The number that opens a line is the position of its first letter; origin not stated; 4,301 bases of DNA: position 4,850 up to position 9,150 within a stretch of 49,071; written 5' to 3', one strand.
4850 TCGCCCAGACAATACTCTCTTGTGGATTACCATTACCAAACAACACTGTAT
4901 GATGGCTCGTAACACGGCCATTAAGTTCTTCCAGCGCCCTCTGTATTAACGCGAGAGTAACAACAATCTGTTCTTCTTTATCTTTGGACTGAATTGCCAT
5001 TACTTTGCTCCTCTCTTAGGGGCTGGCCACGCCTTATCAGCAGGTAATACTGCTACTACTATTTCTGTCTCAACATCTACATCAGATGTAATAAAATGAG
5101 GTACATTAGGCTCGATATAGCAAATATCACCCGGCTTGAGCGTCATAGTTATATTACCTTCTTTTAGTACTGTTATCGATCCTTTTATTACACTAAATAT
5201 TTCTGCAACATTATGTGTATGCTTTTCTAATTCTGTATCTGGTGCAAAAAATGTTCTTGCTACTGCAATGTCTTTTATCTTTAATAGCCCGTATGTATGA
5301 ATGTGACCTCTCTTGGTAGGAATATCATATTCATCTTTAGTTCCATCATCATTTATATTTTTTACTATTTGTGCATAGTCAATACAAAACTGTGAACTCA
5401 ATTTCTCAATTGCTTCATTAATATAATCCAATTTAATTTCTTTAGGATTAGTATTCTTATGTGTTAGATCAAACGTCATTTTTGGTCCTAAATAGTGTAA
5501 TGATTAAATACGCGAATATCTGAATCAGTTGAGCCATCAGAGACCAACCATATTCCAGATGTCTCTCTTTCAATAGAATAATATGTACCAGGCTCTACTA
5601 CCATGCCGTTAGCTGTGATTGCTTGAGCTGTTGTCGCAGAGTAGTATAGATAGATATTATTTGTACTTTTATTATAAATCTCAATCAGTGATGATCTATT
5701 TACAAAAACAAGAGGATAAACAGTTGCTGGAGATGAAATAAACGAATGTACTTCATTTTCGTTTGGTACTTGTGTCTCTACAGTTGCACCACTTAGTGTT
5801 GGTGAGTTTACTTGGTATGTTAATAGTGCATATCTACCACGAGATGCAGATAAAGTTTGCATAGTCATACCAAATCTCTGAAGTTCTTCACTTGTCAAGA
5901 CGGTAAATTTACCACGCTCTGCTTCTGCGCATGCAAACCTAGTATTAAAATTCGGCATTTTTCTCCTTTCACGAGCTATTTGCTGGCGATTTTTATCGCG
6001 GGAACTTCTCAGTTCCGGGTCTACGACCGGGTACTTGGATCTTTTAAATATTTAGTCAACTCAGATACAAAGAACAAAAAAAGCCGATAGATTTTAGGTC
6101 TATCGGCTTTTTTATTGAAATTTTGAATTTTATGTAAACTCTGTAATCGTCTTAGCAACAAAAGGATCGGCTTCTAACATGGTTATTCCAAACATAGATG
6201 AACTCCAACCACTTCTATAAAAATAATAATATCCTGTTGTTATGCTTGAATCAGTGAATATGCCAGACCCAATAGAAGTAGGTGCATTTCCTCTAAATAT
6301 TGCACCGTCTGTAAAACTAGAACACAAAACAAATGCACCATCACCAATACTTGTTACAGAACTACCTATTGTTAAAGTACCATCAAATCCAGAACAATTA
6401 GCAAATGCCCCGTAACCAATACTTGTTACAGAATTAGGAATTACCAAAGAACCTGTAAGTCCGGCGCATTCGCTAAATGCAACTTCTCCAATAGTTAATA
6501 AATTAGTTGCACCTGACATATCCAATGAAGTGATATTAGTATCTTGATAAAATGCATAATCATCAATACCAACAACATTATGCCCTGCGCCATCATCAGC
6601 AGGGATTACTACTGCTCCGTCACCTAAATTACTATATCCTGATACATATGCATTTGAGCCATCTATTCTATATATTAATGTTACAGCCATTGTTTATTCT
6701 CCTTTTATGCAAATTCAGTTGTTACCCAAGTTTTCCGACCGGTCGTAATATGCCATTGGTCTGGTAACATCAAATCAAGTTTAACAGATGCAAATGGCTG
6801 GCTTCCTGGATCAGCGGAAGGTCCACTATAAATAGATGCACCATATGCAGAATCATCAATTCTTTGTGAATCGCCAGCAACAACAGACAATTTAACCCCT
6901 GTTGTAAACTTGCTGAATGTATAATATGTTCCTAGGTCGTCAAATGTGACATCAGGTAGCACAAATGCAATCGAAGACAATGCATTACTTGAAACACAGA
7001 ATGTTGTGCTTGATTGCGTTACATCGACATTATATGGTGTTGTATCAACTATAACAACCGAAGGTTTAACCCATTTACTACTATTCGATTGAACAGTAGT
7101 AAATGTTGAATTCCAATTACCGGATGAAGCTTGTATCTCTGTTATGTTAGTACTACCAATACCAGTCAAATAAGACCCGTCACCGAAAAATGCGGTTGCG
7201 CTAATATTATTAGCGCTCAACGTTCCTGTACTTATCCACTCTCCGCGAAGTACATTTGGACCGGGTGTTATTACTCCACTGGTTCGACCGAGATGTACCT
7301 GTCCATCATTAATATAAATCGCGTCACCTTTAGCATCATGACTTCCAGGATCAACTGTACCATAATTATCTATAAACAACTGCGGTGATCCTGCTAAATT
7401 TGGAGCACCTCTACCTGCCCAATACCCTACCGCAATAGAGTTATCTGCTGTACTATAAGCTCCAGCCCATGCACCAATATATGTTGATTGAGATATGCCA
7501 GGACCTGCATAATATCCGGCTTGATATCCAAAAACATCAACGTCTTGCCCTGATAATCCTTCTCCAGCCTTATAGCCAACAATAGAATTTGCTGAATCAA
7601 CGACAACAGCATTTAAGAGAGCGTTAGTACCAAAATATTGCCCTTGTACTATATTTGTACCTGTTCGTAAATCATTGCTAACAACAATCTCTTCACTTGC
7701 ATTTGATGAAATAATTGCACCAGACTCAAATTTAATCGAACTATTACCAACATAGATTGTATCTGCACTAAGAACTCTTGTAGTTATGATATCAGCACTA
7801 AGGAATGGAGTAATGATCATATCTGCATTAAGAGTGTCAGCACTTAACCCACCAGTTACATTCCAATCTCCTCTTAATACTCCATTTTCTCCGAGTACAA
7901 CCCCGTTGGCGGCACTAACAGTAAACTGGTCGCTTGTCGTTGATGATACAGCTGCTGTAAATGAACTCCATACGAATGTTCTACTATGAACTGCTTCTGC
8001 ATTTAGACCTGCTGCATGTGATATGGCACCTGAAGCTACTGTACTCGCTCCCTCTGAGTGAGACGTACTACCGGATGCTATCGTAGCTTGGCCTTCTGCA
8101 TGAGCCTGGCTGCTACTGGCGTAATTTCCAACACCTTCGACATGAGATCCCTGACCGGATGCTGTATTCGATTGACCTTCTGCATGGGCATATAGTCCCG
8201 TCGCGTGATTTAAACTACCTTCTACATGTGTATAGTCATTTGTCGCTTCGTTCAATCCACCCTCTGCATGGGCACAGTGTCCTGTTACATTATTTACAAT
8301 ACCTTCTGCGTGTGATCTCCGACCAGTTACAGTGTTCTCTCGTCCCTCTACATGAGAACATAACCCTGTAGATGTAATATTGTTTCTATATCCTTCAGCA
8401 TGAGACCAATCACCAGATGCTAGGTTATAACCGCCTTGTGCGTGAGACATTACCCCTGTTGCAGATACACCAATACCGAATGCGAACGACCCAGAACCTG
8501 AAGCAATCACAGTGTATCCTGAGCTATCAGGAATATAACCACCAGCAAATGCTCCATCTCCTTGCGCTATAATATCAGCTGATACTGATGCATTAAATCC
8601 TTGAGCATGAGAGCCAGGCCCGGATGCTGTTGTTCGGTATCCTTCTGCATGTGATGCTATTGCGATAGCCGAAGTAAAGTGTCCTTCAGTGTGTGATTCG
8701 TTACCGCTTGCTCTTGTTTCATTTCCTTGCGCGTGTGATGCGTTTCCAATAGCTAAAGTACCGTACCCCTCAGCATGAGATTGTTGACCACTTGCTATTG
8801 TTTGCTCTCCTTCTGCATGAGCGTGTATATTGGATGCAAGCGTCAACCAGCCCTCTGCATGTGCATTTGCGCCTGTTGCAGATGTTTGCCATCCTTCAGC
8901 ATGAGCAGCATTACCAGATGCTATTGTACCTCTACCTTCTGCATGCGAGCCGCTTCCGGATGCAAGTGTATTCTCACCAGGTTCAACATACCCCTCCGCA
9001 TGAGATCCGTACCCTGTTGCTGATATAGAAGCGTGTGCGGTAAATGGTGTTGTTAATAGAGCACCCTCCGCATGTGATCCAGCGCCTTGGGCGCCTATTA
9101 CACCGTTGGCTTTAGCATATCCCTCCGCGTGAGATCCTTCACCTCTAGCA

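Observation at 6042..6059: Exact 18-mer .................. present twice (6042..6059 and 38318..38335), each between a terminator and a gene start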

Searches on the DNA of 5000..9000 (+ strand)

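Call 6: search_dna_similar(query=window:5000-9000:+, collection=phages, mode=near)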
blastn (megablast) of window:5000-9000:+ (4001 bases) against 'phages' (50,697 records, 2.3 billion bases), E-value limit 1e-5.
No match.
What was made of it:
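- Tried and rejected: Megablast of 4 kb around copy 1 against GenBank phages gave no match (call 6).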

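Call 65: search_rna_families(source=window, start=5900, end=6130, threshold=evalue, max_evalue=1)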
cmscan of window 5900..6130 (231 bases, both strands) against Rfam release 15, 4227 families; matches with E-value up to 1: 26.
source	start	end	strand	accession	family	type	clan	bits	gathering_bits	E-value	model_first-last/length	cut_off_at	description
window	6077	6130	-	RF02434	SpF39_sRNA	Gene; sRNA;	-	27.5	60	0.095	54-109/109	5'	Streptococcus sRNA SpF39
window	6043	6110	+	RF02844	RefA9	Gene; antisense;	-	27.2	49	0.02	1-64/64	no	Enterococcus sRNA A9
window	6047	6118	+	RF02074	STnc240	Gene; sRNA;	-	26.9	55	0.034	1-77/77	no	Enterobacterial sRNA STnc240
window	6071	6130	-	RF04312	trpB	Cis-reg;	-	26.5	59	0.067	45-107/107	5'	trpB ncRNA motif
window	6045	6119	+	RF04312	trpB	Cis-reg;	-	25.1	59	0.13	1-107/107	no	trpB ncRNA motif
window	6011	6113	+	RF02434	SpF39_sRNA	Gene; sRNA;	-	23.9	60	0.51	1-109/109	no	Streptococcus sRNA SpF39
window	6055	6123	+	RF02362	Yfr10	Gene; sRNA;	-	23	43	0.2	1-78/78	no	Cyanobacterial functional RNA 10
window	6074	6130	-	RF00378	Qrr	Gene; sRNA;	-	22.9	50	0.031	49-108/108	5'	Qrr RNA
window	6002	6116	+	RF00506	Thr_leader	Cis-reg; leader;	-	22.7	55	0.025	1-118/118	no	Threonine operon leader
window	6070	6130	-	RF02053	STnc430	Gene; sRNA;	-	22.3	47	0.16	106-162/162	5'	Enterobacterial sRNA STnc430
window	6074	6130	-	RF00506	Thr_leader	Cis-reg; leader;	-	22.2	55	0.034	64-118/118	5'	Threonine operon leader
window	6069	6130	-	RF00558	L20_leader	Cis-reg; leader;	-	22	58.7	0.027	55-127/127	5'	Ribosomal protein L20 leader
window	6065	6130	-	RF00084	CsrC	Gene; sRNA;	CL00106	21.6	61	7.7e-05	193-255/255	5'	CsrC RNA family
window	6078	6130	-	RF04178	BTnc005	Gene; sRNA;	-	21.4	174.8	0.0049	153-205/205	5'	Bacteroides sRNA BTnc005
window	6044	6115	+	RF02891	AgrB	Gene; antisense;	-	21.2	40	0.16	1-84/84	no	ArsR-gov region gene B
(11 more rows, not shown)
